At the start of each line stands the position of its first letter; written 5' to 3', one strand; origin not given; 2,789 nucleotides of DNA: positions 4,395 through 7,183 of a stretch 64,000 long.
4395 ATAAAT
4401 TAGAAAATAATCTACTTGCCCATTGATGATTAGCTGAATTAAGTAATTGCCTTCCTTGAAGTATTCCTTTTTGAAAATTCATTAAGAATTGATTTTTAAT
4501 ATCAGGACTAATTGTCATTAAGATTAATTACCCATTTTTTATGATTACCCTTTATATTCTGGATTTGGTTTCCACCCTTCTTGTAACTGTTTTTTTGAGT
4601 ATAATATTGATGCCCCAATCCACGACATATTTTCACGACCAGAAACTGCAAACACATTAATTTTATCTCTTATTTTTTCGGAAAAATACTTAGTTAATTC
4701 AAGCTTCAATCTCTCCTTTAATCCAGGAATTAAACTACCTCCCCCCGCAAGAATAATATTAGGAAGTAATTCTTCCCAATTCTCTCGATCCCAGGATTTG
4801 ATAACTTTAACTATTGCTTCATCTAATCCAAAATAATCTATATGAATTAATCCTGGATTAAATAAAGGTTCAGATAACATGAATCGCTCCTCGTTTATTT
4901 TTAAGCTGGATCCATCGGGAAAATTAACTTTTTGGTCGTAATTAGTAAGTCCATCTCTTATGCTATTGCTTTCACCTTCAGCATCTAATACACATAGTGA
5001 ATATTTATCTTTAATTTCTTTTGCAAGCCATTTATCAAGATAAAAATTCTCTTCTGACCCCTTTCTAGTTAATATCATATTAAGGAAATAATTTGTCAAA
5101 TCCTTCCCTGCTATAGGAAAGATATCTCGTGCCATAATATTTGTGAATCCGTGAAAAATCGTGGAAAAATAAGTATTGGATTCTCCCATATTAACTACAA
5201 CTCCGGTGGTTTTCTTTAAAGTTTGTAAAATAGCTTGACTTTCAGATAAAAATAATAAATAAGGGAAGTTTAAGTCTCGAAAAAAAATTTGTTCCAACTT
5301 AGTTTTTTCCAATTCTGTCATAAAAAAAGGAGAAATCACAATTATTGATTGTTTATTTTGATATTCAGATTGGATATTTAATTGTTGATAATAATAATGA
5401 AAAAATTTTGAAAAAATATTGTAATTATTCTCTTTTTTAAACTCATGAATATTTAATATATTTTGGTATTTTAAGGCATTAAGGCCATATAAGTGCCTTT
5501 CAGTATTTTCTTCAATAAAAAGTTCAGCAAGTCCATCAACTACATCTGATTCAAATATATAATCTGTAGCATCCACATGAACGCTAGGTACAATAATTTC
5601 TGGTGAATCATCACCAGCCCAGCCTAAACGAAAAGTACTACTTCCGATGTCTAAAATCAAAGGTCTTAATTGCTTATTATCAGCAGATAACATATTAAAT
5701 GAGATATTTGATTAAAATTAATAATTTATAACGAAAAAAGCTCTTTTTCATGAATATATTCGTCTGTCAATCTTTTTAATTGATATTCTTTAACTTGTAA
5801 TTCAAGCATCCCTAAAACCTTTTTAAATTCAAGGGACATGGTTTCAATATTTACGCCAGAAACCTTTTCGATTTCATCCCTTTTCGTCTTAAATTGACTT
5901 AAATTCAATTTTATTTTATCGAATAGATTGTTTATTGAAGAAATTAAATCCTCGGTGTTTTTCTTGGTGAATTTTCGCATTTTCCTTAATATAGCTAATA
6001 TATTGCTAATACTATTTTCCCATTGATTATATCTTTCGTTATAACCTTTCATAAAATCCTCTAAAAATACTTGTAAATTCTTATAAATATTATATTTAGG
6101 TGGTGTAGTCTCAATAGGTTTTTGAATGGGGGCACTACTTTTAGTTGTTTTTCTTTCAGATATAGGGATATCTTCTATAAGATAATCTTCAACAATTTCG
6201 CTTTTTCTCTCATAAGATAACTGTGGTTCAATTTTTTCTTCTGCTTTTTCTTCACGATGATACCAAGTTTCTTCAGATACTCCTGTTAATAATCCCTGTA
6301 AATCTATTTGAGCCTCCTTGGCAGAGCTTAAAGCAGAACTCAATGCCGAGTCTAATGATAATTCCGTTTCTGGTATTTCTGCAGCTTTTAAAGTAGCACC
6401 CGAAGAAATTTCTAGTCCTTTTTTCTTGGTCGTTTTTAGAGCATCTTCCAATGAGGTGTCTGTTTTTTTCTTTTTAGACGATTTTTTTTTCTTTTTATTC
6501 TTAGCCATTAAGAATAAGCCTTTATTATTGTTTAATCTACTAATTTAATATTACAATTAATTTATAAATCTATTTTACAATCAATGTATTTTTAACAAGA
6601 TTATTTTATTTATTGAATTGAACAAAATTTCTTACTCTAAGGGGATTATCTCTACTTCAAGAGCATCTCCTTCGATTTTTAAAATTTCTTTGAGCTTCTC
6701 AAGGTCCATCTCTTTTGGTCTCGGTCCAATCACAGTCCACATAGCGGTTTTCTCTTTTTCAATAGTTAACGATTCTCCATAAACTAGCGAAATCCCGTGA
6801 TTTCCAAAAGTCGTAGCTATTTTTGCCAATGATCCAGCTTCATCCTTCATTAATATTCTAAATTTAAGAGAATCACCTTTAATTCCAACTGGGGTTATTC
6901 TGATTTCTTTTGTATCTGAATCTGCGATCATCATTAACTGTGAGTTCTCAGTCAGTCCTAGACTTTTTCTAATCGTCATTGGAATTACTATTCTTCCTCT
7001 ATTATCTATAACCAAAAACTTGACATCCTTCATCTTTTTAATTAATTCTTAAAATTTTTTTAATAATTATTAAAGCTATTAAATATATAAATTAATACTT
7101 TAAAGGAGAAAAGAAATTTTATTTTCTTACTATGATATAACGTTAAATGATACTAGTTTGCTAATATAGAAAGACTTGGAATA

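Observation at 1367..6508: Actin-family gene sits in a tight four-gene operon with uncharacterised partners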

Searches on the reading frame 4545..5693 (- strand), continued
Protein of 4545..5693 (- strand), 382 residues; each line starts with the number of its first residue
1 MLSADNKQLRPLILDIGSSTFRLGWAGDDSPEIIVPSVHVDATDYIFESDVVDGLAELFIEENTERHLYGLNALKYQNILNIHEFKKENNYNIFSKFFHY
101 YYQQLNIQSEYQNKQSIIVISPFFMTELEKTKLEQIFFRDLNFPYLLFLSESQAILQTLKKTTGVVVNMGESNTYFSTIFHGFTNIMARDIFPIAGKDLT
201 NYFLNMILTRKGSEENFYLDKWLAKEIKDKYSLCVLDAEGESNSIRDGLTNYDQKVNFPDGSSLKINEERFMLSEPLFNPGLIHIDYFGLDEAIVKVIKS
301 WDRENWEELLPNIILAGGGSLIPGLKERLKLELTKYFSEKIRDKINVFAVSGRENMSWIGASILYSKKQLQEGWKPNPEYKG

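Call 12: find_encoding_contigs(protein=P0096, flank=10000, max_places=2)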
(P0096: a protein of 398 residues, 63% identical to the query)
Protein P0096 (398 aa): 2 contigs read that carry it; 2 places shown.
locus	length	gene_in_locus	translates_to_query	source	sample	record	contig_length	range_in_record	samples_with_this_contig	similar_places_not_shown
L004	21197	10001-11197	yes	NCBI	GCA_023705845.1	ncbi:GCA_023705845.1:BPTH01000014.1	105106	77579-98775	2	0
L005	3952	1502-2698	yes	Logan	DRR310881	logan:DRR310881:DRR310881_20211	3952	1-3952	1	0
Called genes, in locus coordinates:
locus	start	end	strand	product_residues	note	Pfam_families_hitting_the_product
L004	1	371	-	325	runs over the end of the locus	PF02955:GSH-S_ATP (weak), PF07478:Dala_Dala_lig_C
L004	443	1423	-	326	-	PF05222:AlaDh_PNT_N, PF01262:AlaDh_PNT_C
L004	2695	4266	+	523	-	PF03853:YjeF_N, PF01256:Carb_kinase, PF02110:HK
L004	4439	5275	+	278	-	-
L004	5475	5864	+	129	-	-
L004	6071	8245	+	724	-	-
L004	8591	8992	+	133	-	PF01842:ACT (faint)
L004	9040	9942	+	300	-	-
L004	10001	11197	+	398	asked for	PF00022:Actin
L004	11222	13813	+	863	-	-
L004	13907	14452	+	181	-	-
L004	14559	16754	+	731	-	PF02384:N6_Mtase, PF20473:MmeI_Mtase (faint), PF07669:Eco57I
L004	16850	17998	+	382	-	PF04851:ResIII, PF00270:DEAD, PF00271:Helicase_C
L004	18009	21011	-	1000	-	-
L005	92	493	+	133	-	PF01842:ACT (faint)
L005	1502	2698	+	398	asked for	PF00022:Actin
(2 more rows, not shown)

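Call 19: find_related_loci(query=A1, collection=genome_contigs, flank=10000)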
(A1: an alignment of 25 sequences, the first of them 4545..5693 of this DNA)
Query A1 (382 aa) in genome_contigs; peptide patterns used: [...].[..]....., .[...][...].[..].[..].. (x = any residue, [..] = any of these).
158 stretches matched a pattern; 105 encode a relative of the query (tblastn E <= 1e-3); the best 80 are kept; 80 distinct loci.
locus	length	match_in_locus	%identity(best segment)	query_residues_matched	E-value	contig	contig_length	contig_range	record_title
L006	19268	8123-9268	96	1-382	0e+0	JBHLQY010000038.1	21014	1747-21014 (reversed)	MAG: Candidatus Thorarchaeota archaeon isolate QM1B.325 QM1B.325@8095, whole genome shotgun sequence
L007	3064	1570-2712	75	1-382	0e+0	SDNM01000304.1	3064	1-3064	MAG: Promethearchaeota archaeon isolate TEKIR_6S Tekir-sed17-137111, whole genome shotgun sequence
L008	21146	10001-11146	71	1-382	0e+0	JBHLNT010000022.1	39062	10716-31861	MAG: Promethearchaeota archaeon isolate DZ2S.378 DZ2S.378@2754, whole genome shotgun sequence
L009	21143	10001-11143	71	1-381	0e+0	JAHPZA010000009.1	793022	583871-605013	MAG: Promethearchaeota archaeon isolate LW40_45 NODE_7_length_793022_cov_20.468038, whole genome shotgun sequence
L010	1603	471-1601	72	5-381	0e+0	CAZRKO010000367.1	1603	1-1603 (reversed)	MAG TPA_asm: uncultured archaeon isolate binchicken_co122_36 genome assembly, contig: NODE_113185_length_1603_cov_6.3998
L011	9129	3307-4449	69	1-379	2e-177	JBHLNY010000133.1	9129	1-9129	MAG: Promethearchaeota archaeon isolate DZ2S.398 DZ2S.398@27947, whole genome shotgun sequence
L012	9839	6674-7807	67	1-378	7e-177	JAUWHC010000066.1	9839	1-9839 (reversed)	MAG: Promethearchaeota archaeon isolate CSMAG_2258 CSMAG_2258_k141_1911801_length_9839_cov_8.5787, whole genome shotgun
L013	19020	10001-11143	76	1-382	0e+0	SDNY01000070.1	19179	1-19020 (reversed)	MAG: Promethearchaeota archaeon isolate AMARA_1S AMARA-sed17-7187, whole genome shotgun sequence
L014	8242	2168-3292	66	4-378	2e-175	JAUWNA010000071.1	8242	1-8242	MAG: Promethearchaeota archaeon isolate CSMAG_2412 CSMAG_2412_k141_100050_length_8242_cov_12.0475, whole genome shotgun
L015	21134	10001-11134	66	1-378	2e-175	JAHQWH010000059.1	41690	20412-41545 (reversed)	MAG: Promethearchaeia archaeon isolate ABR02 NODE_200_length_41690_cov_62, whole genome shotgun sequence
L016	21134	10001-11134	66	1-378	8e-175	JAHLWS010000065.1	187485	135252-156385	MAG: Promethearchaeota archaeon isolate 33X4 k141_63195, whole genome shotgun sequence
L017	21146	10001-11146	67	1-381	3e-174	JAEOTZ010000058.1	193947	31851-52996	MAG: Promethearchaeota archaeon isolate YT5_1216 k127_31551290, whole genome shotgun sequence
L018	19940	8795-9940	67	1-381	3e-174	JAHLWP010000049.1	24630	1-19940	MAG: Promethearchaeota archaeon isolate 9R3_44 NODE_296_length_24630_cov_250.401058, whole genome shotgun sequence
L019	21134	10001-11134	66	1-378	1e-173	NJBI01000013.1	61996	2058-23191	MAG: Promethearchaeota archaeon Loki_b31 265, whole genome shotgun sequence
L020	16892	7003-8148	68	1-381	2e-173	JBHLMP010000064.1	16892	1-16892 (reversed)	MAG: Promethearchaeota archaeon isolate DZ2M.348 DZ2M.348@10407, whole genome shotgun sequence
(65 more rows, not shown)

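Call 37: search_protein_families(library=padloc, proteins=[window:4545-5693:-], max_evalue=0.01)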
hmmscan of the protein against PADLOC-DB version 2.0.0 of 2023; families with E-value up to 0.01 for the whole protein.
window:4545-5693:- (382 aa): 0 families

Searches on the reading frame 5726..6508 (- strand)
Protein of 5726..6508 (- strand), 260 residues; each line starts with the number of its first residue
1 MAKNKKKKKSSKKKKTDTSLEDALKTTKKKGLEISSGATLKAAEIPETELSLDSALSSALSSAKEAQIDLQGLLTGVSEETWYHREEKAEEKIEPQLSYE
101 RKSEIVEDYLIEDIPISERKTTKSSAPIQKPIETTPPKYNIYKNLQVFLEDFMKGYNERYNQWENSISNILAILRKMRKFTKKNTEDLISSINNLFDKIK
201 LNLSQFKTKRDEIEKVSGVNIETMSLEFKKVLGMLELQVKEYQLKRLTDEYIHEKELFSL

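Call 3: search_protein_families(library=pfam, proteins=[window:5726-6508:-], max_evalue=0.1)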
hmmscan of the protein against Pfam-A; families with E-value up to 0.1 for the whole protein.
window:5726-6508:- (260 aa): 5 families
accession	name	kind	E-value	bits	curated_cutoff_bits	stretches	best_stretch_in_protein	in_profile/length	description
PF03792.18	PBC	-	0.0014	19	25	1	144-205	105-166/181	PBC domain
PF00250.24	Forkhead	-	0.014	15.9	27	0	128-185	11-69/88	Forkhead domain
PF02482.25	Ribosomal_S30AE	-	0.03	15.5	23.7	0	143-210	31-87/88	Sigma 54 modulation protein / S30EA ribosomal protein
PF12296.13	HsbA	-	0.033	15.1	33.5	0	164-218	43-96/121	Hydrophobic surface binding protein A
PF12530.14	DUF3730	-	0.04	13.9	30.3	1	141-196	71-127/227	Focadhesin/RST1, DUF3730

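Call 4: search_protein_families(library=ncbifam, proteins=[window:5726-6508:-], max_evalue=0.1)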
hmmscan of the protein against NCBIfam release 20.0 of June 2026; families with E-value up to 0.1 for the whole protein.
window:5726-6508:- (260 aa): 1 family
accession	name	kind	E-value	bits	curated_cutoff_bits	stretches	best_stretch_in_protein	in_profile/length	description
NF033829.0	plas_excl_MbeD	equivalog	0.0021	18.3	60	1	148-197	11-56/69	MbeD family mobilization/exclusion protein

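Call 8: search_solved_structures(query=window:5726-6508:-, max_evalue=1)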
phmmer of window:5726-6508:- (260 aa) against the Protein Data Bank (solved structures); distinct sequences matched with E-value up to 1: 4.
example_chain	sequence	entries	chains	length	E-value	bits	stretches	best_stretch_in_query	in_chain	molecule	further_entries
9fq7_2S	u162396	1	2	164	0.33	13.8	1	104-185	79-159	DUF6827 domain-containing protein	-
9fzl_2S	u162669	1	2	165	0.34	13.8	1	104-185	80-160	DUF6827 domain-containing protein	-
4c3h_D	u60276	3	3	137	0.5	13.2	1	36-74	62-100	DNA-DIRECTED RNA POLYMERASE I SUBUNIT RPA14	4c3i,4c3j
4c2m_D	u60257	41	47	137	0.5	13.2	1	36-74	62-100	DNA-DIRECTED RNA POLYMERASE I SUBUNIT RPA14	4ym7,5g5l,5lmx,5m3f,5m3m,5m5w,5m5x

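Call 37: search_protein_families(library=padloc, proteins=[window:5726-6508:-], max_evalue=0.01)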
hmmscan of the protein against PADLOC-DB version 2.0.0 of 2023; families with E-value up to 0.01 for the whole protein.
window:5726-6508:- (260 aa): 0 families

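Call 73: search_protein_families(library=pfam, alignment_id=A3, max_evalue=0.05)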
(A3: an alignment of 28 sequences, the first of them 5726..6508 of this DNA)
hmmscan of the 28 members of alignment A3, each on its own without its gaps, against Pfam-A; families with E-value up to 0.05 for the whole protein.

A. member 1, window:5726-6508:- (260 aa): 5 families
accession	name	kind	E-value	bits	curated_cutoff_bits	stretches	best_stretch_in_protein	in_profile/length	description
PF03792.18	PBC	-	0.0014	19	25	1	144-205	105-166/181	PBC domain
PF00250.24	Forkhead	-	0.014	15.9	27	0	128-185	11-69/88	Forkhead domain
PF02482.25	Ribosomal_S30AE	-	0.03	15.5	23.7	0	143-210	31-87/88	Sigma 54 modulation protein / S30EA ribosomal protein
PF12296.13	HsbA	-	0.033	15.1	33.5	0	164-218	43-96/121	Hydrophobic surface binding protein A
PF12530.14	DUF3730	-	0.04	13.9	30.3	0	141-196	71-127/227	Focadhesin/RST1, DUF3730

B. families by the number of members that match (of 28 scanned): 22 families
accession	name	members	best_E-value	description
PF03792.18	PBC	21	0.0007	PBC domain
PF00250.24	Forkhead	7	0.0017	Forkhead domain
PF03564.21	DUF1759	6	0.00063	Protein of unknown function (DUF1759)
PF06008.19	Laminin_I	3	0.00053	Laminin Domain I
PF25569.1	TPR_ZFYVE26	3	0.016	ZFYVE26-like, TPR repeats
PF01928.26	CYTH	2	0.00025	CYTH domain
PF10193.14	Telomere_reg-2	2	0.0036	Telomere length regulation protein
PF03715.18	Noc2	2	0.0087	Noc2p family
PF25304.1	WH_eIF2D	2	0.012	eIF2D winged helix domain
PF12530.14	DUF3730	2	0.017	Focadhesin/RST1, DUF3730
PF14438.12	SM-ATX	1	0.014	Ataxin 2 SM domain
PF05791.16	Bacillus_HBL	1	0.015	Bacillus haemolytic enterotoxin (HBL)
PF12902.13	Ferritin-like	1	0.022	Ferritin-like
PF19174.5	DUF5856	1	0.023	Family of unknown function (DUF5856)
PF08519.17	RFC1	1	0.027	Replication factor RFC1 C terminal domain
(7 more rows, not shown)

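Call 76: find_homologous_proteins(query=window:5726-6508:-, max_evalue=0.001)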
Query window:5726-6508:- (260 aa): 530 proteins with E <= 0.001 among 4838 candidates; the best 120 are listed.
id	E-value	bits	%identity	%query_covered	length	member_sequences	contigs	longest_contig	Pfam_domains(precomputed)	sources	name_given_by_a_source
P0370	4.6e-142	489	92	94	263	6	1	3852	-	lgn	-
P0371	5.7e-130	450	87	94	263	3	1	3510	-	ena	-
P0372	7.5e-108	377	75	94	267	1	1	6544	-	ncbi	ncbi:MAG: hypothetical protein ACFFAH_13870, partial [Promethearchaeota archaeon]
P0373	3.0e-104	366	72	93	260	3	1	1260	-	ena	-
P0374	2.2e-98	346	71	91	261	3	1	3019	-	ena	-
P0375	2.0e-86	307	71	82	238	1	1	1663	-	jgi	-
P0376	7.7e-85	302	61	93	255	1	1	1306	-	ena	-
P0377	1.6e-82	295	59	93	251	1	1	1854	-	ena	-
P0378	1.3e-81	292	59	93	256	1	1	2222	-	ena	-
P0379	2.4e-81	291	59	93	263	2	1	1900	-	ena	-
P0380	6.3e-81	289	57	93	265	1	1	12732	-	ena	-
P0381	6.3e-81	289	68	83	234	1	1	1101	-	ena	-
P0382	1.4e-80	288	69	83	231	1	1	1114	-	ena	-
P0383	2.0e-80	288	59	93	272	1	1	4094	-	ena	-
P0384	9.4e-80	286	70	83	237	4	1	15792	-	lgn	-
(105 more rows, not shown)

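Call 85: predict_structure(alignment_id=A7)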
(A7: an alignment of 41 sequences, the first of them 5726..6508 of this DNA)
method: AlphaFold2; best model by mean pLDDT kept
length: 260 residues; sequences in the alignment: 41
mean_pLDDT: 68.5   pTM: 0.25
mean pLDDT of the five models: 68.5, 66.3, 65.0, 63.9, 62.2
residues with pLDDT >= 90: 53; 70-90: 72; 50-70: 80; < 50: 55
segments of 3 or more residues with pLDDT < 50: 9-18, 26-50, 82-84, 124-128, 130-132
pLDDT, mean of each block of 10 residues (from residue 1): 51 43 50 39 43 58 71 60 51 55 60 59 46 54 87 91 91 88 86 92 89 79 72 90 95 82
secondary structure, 60 per line:
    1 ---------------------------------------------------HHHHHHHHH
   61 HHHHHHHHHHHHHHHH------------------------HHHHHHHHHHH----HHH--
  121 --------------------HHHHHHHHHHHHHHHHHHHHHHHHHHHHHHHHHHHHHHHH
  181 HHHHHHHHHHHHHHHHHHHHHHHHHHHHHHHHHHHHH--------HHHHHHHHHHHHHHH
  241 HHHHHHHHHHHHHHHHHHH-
elements in order: H52-76 H101-111 H141-217 H226-259

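Call 87: fold_search(model_id=the predicted structure, library=pdb)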
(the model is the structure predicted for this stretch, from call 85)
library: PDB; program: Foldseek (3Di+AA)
matches with E <= 10: 10; with E <= 0.001: 0
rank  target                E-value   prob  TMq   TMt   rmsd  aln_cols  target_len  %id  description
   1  8rve_l                2.0e+00  0.09  0.20  0.23  28.6       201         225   11  Vimentin intermediate filament (released 2024-04-10)
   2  8rve_d                2.5e+00  0.08  0.16  0.27  34.0       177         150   14  Vimentin intermediate filament (released 2024-04-10)
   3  7mq8_SI               3.1e+00  0.09  0.18  0.06  26.1       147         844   10  Cryo-EM structure of the human SSU processome, state pre-A1 (released 2021-09-22)
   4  8rve_h                3.4e+00  0.07  0.22  0.28  25.9       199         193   11  Vimentin intermediate filament (released 2024-04-10)
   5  7mq9_SI               4.5e+00  0.07  0.19  0.06  26.0       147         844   10  Cryo-EM structure of the human SSU processome, state pre-A1* (released 2021-09-22)
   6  9mlc_V                5.6e+00  0.02  0.11  0.10  35.2       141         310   13  Pol II-DSIF-SPT6-PAF1c-TFIIS-IWS1-ELOF1-LEDGF-nucleosome activated elongation complex Composite map T (released 2026-01-21)
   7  7sqk_E                6.1e+00  0.06  0.26  0.12  27.7       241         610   12  Cryo-EM structure of the human augmin complex (released 2022-09-21)
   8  8g2z_6G               8.8e+00  0.01  0.08  0.09  53.5       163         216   14  48-nm doublet microtubule from Tetrahymena thermophila strain CU428 (released 2023-06-14)
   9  8rve_k                9.5e+00  0.03  0.23  0.26  47.2       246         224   14  Vimentin intermediate filament (released 2024-04-10)
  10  8rve_p                9.5e+00  0.03  0.20  0.21  28.6       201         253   11  Vimentin intermediate filament (released 2024-04-10)

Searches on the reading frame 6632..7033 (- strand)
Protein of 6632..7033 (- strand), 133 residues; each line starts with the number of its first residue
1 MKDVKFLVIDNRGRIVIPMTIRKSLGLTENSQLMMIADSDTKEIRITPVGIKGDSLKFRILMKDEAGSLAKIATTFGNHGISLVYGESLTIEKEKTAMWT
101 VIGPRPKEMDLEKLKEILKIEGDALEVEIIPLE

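Call 3: search_protein_families(library=pfam, proteins=[window:6632-7033:-], max_evalue=0.1)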
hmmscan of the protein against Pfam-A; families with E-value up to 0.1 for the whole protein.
window:6632-7033:- (133 aa): 2 families
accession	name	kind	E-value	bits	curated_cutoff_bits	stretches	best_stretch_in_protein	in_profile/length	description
PF04014.23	MazE_antitoxin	-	6.1e-08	32.9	24.7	1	9-50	4-44/48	Antidote-toxin recognition MazE, bacterial antitoxin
PF01842.31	ACT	-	8.8e-07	29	27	1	59-118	4-61/66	ACT domain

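Call 4: search_protein_families(library=ncbifam, proteins=[window:6632-7033:-], max_evalue=0.1)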
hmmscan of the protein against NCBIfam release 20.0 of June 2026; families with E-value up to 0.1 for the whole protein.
window:6632-7033:- (133 aa): 9 families
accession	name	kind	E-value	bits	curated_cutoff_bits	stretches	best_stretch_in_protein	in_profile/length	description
NF006352.0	PRK08577.1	equivalog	4.1e-27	94.9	140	1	1-129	1-131/136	hypothetical protein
TIGR01439.1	lp_hng_hel_AbrB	domain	1.4e-09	37.5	28.3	1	8-48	3-42/44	transcriptional regulator, AbrB family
NF040962.1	near_HgcAB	equivalog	0.00092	19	70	1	7-38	8-39/70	HgcAB-associated protein HgcC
NF004976.0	PRK06349.1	subfamily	0.0024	17.1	205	1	32-113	326-406/430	homoserine dehydrogenase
NF001220.0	PRK00194.1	equivalog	0.0029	17.9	74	1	62-129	10-76/90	ACT domain-containing protein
TIGR02851.1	spore_V_T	equivalog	0.0063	16.4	235.9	1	9-42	9-42/180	stage V sporulation protein T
NF001476.0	PRK00326.2-2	equivalog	0.012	15.3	162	1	7-72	94-158/163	division/cell wall cluster transcriptional repressor MraZ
NF050106.1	TA_MazE_antitoxin_Deino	equivalog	0.027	14.7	65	0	13-43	1-31/65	type II toxin-antitoxin system MazE family antitoxin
TIGR01268.1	Phe4hydrox_tetr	equivalog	0.073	11.8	704.8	1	61-118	22-77/436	phenylalanine 4-monooxygenase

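Call 37: search_protein_families(library=padloc, proteins=[window:6632-7033:-], max_evalue=0.01)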
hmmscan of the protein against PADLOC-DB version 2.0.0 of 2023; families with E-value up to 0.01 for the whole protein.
window:6632-7033:- (133 aa): 0 families
